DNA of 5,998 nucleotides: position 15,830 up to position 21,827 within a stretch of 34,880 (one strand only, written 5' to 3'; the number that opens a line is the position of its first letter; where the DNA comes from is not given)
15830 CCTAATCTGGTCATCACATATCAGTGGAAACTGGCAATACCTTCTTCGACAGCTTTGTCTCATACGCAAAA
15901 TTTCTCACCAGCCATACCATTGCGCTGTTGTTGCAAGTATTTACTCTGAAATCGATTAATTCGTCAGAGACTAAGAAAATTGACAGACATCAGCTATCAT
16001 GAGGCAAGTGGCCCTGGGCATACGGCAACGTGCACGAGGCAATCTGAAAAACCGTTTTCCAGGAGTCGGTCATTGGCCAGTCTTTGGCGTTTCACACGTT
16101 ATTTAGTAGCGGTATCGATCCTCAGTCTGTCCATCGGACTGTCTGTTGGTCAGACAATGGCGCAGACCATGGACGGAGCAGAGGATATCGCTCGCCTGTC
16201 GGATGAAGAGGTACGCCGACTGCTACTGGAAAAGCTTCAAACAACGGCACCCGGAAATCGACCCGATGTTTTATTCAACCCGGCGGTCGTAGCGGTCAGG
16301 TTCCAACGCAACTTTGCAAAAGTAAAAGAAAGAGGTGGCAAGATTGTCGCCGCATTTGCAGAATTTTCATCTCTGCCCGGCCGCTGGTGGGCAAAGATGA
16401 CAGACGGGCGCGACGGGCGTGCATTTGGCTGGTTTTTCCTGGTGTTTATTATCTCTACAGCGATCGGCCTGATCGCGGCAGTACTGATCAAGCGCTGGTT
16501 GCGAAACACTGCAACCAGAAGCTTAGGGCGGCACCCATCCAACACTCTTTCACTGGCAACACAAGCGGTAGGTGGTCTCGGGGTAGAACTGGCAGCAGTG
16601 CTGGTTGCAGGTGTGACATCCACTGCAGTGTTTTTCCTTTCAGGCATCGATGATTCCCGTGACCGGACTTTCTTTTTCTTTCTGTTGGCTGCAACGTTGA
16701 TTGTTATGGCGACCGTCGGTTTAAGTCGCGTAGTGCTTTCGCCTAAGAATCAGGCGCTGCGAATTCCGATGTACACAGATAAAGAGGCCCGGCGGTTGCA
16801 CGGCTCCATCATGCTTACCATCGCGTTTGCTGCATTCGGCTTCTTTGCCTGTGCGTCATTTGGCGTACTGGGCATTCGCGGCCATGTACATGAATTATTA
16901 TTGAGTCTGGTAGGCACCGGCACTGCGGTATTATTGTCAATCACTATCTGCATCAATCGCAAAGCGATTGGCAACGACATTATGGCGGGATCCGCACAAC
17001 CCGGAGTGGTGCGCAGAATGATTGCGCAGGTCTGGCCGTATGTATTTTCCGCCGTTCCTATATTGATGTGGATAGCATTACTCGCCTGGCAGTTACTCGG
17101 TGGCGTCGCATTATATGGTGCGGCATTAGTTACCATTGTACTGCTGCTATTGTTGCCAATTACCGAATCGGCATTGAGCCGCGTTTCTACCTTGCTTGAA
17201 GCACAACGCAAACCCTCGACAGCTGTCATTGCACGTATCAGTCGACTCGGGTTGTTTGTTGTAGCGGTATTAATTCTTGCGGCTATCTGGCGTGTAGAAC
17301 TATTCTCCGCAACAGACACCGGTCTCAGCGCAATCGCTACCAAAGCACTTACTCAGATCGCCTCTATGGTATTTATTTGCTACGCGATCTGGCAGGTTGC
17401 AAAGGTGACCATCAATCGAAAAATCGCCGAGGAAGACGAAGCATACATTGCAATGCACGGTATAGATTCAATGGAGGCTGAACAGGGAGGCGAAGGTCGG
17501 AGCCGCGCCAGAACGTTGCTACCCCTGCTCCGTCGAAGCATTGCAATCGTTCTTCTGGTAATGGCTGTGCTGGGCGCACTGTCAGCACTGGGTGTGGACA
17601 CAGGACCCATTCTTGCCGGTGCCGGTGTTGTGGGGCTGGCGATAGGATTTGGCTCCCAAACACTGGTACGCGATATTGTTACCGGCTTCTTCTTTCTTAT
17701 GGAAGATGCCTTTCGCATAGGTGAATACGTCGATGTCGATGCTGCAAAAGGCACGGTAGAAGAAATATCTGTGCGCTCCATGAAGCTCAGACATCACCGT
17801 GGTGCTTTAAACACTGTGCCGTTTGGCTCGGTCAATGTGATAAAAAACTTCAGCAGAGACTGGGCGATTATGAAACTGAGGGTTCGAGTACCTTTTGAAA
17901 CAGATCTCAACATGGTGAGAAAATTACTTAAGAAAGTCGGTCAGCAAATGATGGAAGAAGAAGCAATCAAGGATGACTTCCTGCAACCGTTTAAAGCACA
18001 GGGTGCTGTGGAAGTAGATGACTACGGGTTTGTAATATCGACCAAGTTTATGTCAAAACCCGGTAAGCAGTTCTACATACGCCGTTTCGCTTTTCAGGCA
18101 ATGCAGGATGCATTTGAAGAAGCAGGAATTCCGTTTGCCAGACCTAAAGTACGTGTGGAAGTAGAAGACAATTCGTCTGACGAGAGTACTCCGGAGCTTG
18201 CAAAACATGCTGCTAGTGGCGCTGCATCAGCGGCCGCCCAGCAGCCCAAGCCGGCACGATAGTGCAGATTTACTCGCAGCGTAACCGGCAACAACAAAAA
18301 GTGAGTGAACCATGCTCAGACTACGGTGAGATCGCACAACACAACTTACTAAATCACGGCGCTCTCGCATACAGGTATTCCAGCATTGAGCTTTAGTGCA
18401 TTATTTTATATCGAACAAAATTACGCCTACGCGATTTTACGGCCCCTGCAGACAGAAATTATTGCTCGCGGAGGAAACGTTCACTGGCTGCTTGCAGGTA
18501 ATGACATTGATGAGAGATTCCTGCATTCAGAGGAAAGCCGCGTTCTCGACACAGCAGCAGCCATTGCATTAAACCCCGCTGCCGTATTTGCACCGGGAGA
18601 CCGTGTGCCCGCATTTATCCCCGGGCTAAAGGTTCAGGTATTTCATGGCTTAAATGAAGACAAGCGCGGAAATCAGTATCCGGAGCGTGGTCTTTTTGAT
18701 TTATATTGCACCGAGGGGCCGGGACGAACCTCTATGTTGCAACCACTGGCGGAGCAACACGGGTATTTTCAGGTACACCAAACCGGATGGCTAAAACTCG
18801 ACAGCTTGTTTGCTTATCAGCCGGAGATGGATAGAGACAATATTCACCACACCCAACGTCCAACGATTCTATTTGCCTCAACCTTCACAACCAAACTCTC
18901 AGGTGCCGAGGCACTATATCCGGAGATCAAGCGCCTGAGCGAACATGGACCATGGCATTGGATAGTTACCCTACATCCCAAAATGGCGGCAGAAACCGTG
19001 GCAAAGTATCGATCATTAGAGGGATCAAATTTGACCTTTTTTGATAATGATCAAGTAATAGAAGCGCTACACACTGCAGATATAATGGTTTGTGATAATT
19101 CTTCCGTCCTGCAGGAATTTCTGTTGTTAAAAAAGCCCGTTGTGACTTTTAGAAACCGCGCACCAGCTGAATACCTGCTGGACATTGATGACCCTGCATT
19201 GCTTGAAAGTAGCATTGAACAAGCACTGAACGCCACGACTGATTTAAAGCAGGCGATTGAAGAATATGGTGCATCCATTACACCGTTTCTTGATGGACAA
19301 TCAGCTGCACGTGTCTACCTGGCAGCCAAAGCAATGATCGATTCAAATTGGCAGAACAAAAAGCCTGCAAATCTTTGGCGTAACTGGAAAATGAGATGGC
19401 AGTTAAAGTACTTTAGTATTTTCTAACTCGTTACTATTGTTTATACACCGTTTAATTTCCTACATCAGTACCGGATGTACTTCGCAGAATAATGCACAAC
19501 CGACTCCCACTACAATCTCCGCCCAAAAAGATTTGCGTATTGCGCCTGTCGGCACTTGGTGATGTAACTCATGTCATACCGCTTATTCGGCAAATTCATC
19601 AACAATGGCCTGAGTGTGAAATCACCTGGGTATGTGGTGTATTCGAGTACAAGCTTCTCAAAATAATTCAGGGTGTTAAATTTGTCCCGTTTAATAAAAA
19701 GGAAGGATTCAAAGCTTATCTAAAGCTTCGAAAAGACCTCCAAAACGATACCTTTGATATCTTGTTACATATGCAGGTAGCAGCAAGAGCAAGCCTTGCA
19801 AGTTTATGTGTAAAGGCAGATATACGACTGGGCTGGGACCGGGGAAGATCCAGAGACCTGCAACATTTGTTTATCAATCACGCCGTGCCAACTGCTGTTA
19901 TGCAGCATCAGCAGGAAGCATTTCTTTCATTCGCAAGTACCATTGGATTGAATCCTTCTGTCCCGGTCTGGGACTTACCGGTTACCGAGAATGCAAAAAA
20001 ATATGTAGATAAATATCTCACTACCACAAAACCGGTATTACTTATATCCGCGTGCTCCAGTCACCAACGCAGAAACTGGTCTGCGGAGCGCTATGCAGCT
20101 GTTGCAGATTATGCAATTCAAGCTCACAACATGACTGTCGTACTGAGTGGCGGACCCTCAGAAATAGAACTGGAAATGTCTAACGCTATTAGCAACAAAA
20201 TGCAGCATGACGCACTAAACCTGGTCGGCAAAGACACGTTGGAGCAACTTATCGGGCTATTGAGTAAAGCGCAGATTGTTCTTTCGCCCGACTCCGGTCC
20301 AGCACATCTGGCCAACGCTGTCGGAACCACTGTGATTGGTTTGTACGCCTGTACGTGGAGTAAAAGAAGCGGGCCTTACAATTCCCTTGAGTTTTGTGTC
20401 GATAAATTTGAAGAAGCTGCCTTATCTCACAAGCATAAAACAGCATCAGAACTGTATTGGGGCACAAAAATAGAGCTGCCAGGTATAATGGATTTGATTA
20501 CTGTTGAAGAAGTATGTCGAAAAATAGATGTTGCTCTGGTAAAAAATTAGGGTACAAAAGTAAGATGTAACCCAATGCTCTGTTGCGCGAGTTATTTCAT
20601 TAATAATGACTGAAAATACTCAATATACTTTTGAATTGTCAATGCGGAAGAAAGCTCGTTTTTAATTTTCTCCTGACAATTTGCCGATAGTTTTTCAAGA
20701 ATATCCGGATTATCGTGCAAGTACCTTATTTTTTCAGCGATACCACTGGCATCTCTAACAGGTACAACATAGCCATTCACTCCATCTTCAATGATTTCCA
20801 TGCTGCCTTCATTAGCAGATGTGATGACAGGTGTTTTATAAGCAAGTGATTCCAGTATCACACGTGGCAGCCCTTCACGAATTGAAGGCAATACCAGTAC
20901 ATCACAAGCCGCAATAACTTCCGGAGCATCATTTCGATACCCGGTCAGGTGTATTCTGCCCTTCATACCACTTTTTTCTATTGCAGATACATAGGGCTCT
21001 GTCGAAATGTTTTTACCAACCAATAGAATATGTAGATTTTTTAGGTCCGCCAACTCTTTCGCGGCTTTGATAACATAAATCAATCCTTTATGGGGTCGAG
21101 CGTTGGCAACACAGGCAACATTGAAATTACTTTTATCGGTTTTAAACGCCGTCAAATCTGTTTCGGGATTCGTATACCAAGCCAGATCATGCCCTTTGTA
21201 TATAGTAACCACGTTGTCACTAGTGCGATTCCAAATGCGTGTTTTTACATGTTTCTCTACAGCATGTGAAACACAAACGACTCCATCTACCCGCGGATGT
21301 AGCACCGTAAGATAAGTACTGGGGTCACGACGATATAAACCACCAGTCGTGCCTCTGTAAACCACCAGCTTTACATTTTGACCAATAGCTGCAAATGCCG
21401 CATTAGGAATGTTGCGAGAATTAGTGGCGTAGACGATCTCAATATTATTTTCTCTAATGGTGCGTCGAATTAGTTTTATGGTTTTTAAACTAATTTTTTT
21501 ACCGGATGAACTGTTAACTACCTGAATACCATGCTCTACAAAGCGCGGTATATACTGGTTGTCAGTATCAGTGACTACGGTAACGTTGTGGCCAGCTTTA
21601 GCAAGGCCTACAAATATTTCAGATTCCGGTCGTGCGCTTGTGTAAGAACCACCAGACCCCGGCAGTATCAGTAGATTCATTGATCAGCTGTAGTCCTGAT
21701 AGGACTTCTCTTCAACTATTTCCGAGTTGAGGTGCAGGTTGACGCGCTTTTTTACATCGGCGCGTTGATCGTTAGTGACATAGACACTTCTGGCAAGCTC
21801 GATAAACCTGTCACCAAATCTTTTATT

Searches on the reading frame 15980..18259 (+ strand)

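Call 14: search_protein_families(library=pfam, proteins=[window:15980-18259:+], max_evalue=0.001)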
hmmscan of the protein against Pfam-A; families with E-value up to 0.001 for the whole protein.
window:15980-18259:+ (760 aa): 3 families
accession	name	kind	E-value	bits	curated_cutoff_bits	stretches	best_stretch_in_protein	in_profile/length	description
PF00924.24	MS_channel_2nd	-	3.3e-15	56.4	20.2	1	561-626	1-68/68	Mechanosensitive ion channel, beta-domain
PF21082.3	MS_channel_3rd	-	2.6e-07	31.4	21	1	632-719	2-88/88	Mechanosensitive ion channel MscS, C-terminal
PF21088.3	MS_channel_1st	-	6.6e-07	29.6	23.1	1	521-560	3-42/42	Mechanosensitive ion channel, transmembrane helices 2/3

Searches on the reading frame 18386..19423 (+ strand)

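Call 14: search_protein_families(library=pfam, proteins=[window:18386-19423:+], max_evalue=0.001)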
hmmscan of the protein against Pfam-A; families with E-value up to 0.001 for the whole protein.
window:18386-19423:+ (346 aa): 2 families
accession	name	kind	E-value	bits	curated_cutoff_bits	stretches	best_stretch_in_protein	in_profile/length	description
PF02350.25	Epimerase_2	-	7.8e-09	35.3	30.6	1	128-311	145-343/347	UDP-N-acetylglucosamine 2-epimerase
PF04464.20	Glyphos_transf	-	1.2e-07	31.5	22.1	1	130-255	160-292/367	CDP-Glycerol:Poly(glycerophosphate) glycerophosphotransferase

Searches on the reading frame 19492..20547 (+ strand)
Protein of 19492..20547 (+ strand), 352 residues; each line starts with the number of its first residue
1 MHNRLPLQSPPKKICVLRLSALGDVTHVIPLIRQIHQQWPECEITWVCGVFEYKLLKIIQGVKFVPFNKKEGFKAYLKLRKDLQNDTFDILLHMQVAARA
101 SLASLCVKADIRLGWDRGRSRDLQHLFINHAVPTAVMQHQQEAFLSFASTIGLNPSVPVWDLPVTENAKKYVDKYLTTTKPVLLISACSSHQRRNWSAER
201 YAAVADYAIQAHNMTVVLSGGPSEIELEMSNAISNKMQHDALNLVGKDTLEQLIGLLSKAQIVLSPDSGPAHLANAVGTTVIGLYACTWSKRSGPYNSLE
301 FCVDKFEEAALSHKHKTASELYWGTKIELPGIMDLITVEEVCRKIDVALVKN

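Call 14: search_protein_families(library=pfam, proteins=[window:19492-20547:+], max_evalue=0.001)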
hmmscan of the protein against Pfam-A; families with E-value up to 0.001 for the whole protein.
window:19492-20547:+ (352 aa): 1 family
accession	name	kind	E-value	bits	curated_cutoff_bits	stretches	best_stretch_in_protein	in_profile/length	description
PF01075.23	Glyco_transf_9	-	3.5e-44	151.4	22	1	77-320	2-243/247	Glycosyltransferase family 9 (heptosyltransferase)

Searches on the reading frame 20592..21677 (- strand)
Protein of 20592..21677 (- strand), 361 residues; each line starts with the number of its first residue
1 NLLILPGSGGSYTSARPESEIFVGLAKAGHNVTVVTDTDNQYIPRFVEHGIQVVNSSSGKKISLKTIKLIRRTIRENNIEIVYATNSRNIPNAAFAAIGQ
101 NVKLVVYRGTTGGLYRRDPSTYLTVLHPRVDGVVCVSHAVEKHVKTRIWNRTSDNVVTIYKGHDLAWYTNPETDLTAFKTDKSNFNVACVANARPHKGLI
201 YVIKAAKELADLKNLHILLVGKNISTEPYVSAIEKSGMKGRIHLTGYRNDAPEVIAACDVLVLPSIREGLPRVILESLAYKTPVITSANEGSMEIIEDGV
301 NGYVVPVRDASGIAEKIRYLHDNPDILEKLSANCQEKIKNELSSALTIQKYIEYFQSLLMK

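Call 14: search_protein_families(library=pfam, proteins=[window:20592-21677:-], max_evalue=0.001)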
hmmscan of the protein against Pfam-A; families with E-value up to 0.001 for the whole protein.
window:20592-21677:- (361 aa): 7 families
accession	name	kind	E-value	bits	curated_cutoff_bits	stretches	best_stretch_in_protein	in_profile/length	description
PF00534.26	Glycos_transf_1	-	1.7e-33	116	26.4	1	181-335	12-170/172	Glycosyl transferases group 1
PF13692.12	Glyco_trans_1_4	-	1.5e-30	106.8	27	1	186-323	3-142/142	Glycosyl transferases group 1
PF13439.12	Glyco_transf_4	-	1.1e-13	52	28.5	1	24-166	14-169/170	Glycosyltransferase Family 4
PF20706.3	GT4-conflict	-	8.9e-09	35.2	26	1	131-332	148-366/385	Family 4 Glycosyltransferase in conflict systems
PF13524.12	Glyco_trans_1_2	-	3e-06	27.7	25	1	216-350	16-141/144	Glycosyl transferase-like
PF13579.12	Glyco_trans_4_4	-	3.3e-05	24.7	29.7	1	21-146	10-144/158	Glycosyl transferase 4-like domain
PF13477.12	Glyco_trans_4_2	-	0.00064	20.3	23.4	0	20-89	15-85/139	Glycosyl transferase 4-like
